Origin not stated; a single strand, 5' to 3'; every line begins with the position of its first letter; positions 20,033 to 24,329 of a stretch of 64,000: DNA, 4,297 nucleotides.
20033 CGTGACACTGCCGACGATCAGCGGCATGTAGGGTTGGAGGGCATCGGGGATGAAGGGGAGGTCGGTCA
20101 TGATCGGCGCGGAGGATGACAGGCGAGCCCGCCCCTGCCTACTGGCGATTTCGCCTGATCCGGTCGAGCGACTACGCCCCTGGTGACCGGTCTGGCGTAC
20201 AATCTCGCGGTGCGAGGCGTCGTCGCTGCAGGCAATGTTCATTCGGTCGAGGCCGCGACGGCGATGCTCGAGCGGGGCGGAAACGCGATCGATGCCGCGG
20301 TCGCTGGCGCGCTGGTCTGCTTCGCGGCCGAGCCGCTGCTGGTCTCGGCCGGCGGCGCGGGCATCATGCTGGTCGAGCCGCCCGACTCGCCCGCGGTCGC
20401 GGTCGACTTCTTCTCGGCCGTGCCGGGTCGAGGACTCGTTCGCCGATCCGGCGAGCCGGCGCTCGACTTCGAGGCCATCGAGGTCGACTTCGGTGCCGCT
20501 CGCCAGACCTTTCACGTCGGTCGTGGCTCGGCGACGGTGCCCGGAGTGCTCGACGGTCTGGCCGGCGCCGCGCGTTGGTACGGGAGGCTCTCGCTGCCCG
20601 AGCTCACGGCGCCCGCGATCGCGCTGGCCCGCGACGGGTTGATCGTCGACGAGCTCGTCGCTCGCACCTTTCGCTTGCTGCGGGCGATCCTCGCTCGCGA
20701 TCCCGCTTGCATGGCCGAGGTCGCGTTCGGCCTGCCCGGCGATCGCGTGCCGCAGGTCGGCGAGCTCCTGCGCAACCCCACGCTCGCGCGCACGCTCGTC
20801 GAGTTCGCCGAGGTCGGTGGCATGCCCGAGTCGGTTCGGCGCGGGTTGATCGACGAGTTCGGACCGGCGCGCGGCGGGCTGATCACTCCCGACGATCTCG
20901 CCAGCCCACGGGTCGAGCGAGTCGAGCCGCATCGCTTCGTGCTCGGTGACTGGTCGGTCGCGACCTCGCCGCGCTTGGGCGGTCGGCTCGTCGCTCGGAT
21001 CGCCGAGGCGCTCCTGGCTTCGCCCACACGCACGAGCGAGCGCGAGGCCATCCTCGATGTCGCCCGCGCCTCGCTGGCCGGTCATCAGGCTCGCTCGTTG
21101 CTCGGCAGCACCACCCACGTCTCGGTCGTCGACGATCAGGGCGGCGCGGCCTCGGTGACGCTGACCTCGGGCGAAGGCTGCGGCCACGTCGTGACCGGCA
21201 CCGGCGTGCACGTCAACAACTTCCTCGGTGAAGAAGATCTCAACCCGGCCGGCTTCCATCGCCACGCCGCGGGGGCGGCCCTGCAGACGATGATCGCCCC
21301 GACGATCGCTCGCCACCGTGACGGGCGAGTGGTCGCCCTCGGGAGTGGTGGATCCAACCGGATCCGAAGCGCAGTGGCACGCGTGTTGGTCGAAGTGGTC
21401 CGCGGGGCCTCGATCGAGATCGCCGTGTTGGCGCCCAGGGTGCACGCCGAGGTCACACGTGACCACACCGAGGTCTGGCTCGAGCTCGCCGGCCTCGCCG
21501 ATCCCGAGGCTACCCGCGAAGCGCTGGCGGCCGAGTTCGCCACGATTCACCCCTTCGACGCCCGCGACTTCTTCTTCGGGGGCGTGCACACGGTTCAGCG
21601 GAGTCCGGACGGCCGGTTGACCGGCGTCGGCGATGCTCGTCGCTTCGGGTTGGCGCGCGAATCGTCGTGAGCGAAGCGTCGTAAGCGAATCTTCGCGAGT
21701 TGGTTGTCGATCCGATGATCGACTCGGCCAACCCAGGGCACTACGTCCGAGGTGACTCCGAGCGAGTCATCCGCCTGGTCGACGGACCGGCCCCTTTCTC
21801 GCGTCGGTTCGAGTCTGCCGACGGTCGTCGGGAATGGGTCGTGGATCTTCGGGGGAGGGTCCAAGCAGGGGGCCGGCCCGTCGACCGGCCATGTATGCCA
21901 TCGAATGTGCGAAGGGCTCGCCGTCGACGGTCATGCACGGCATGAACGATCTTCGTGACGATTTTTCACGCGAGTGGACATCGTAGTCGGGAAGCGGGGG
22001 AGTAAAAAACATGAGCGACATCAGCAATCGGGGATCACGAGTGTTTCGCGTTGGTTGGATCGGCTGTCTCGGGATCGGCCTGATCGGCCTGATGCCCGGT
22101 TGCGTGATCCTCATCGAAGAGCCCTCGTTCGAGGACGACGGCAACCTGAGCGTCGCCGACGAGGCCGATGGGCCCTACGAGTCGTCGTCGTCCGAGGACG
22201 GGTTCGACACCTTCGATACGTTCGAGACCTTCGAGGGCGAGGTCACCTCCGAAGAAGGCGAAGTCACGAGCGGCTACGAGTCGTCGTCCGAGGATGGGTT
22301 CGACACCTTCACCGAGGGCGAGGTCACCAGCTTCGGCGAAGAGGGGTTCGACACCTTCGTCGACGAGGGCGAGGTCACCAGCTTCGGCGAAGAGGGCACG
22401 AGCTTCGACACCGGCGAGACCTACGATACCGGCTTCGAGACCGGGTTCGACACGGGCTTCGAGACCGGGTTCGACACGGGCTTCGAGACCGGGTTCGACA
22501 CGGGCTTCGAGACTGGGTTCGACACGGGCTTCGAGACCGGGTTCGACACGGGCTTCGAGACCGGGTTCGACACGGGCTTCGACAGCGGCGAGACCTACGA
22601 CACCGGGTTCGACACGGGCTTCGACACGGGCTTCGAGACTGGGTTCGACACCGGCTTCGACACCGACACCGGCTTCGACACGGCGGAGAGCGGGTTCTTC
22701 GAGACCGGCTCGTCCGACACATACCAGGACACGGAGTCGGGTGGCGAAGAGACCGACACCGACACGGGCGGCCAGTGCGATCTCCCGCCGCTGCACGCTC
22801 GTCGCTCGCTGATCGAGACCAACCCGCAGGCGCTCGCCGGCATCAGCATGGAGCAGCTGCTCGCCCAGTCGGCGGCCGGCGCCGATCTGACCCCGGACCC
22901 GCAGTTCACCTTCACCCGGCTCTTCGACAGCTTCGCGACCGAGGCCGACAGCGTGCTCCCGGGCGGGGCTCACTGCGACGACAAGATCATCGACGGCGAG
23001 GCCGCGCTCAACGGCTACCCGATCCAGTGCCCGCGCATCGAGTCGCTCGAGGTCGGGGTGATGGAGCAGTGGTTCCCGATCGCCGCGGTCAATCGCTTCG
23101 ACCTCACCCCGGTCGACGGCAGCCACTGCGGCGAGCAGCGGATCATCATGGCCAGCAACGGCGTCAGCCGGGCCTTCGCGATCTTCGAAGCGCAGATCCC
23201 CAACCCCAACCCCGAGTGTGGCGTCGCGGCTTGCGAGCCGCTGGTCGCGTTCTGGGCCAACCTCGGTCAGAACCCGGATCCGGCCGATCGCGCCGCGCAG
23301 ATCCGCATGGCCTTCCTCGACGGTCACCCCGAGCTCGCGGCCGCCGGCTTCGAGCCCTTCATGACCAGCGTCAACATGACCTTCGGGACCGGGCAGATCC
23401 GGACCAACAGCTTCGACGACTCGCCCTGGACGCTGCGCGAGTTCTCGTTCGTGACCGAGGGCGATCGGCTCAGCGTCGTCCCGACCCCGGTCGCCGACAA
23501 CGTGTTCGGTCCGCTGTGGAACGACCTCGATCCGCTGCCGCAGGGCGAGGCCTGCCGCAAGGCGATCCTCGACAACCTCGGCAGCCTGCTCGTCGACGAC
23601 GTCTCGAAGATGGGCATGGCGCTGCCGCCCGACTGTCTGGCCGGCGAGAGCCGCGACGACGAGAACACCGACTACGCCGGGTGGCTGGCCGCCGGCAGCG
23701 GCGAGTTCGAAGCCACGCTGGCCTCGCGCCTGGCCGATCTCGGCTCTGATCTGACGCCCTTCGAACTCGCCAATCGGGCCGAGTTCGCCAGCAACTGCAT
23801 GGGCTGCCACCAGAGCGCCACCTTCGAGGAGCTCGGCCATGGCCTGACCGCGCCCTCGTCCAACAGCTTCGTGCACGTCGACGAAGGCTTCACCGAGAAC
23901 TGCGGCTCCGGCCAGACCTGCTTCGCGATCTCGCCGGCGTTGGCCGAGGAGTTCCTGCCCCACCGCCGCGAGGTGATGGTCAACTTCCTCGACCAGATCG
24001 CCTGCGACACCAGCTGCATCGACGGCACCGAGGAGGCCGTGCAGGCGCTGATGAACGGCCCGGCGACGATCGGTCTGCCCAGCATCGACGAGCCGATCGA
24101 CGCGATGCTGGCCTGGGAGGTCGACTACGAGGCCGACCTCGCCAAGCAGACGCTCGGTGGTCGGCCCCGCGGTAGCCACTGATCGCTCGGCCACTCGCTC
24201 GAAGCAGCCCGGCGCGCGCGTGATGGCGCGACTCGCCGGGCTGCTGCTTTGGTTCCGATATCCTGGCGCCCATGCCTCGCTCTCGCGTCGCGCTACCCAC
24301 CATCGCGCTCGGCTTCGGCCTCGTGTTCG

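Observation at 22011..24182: Lipoprotein with a perfect (TGFE/TGFD)n repeat array and a CxxCH heme-binding motif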

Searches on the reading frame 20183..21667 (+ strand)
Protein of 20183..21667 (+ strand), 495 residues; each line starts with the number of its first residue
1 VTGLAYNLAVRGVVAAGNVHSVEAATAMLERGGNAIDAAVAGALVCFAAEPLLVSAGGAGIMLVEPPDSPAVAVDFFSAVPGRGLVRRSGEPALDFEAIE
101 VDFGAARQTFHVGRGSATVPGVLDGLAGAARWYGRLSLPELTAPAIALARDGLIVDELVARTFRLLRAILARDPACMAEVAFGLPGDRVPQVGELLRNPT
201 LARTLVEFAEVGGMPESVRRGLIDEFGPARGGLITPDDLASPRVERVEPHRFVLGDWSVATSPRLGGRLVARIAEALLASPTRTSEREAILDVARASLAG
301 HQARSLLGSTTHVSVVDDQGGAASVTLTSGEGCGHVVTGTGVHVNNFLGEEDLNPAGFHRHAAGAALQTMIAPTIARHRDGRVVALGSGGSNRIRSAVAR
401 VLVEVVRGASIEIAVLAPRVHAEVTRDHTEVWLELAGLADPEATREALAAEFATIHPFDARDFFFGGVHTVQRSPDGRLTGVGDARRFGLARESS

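Call 80: search_protein_families(library=pfam, proteins=[window:20183-21667:+], max_evalue=0.001)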
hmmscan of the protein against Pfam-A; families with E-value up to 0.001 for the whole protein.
window:20183-21667:+ (495 aa): 1 family
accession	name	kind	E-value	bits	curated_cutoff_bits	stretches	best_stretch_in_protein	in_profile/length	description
PF01019.26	G_glu_transpept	-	2.4e-55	188.7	27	2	27-270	2-235/512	Gamma-glutamyltranspeptidase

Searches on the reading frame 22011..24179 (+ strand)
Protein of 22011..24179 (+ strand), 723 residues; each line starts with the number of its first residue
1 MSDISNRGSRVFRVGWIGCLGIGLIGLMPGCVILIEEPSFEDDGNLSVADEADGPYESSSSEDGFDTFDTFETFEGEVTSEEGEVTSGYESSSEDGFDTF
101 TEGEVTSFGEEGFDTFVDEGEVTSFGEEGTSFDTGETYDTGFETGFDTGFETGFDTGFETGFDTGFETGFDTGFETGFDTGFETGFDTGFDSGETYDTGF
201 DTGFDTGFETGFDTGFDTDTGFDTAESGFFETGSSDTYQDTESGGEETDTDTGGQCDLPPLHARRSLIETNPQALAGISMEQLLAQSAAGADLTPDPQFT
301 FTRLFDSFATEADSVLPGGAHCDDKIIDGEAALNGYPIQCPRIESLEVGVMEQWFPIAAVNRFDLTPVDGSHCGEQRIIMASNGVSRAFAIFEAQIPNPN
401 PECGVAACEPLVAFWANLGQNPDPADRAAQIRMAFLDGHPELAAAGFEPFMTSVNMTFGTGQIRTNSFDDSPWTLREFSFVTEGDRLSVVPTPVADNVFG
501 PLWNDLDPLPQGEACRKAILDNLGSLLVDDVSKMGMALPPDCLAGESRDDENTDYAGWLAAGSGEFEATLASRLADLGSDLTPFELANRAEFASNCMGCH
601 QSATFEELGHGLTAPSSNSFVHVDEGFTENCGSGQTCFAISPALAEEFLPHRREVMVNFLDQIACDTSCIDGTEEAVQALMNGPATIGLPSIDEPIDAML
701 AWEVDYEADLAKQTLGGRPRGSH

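Call 3: search_protein_families(library=pfam, proteins=[window:22011-24179:+], max_evalue=1)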
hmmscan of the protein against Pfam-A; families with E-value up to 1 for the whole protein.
window:22011-24179:+ (723 aa): 1 family
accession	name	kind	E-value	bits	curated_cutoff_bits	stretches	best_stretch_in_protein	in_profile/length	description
PF09811.14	Yae1_N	-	4.3e-08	33.1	27.5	3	170-194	10-34/39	Essential protein Yae1, N terminal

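Call 4: search_protein_families(library=ncbifam, proteins=[window:22011-24179:+], max_evalue=1)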
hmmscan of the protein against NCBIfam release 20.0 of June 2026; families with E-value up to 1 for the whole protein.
window:22011-24179:+ (723 aa): 4 families
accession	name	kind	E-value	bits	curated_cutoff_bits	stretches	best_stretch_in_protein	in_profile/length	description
NF004270.2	PRK05687.2-1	equivalog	7.6e-08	32.2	180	2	136-177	45-86/223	flagellar assembly protein FliH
NF009925.1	PRK13386.1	equivalog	5.7e-07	29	192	1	141-192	34-85/228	flagellar assembly protein FliH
NF004267.1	PRK05687.1-3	equivalog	3.8e-06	26.2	293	2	138-183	76-121/266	flagellar assembly protein FliH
NF004266.1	PRK05687.1-1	equivalog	5.1e-05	22.8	260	1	158-171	74-87/230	flagellar assembly protein FliH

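Call 69: list_cluster_members(proteins=[window:22011-24179:+, P0001, P0028])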
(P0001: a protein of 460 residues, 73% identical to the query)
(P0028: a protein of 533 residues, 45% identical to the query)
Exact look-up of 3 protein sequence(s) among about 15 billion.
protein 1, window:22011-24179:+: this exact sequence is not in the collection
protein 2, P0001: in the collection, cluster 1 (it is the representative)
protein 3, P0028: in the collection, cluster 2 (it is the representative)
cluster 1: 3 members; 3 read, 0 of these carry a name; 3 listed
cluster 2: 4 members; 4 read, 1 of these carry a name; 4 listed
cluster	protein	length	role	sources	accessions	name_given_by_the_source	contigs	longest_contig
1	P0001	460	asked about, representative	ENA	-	-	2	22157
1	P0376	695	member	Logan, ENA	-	-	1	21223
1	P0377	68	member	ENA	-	-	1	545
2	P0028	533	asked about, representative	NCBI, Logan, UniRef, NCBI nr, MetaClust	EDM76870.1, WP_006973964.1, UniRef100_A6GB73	hypothetical protein PPSIR1_24629 [Plesiocystis pacifica SIR-1] | Cytochrome c domain-containing protein n=1 Tax=Plesiocystis pacifica SIR-1 TaxID=391625 ... | hypothetical protein [Plesiocystis pacifica]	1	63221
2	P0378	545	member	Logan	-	-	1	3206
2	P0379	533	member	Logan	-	-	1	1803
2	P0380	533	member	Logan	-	-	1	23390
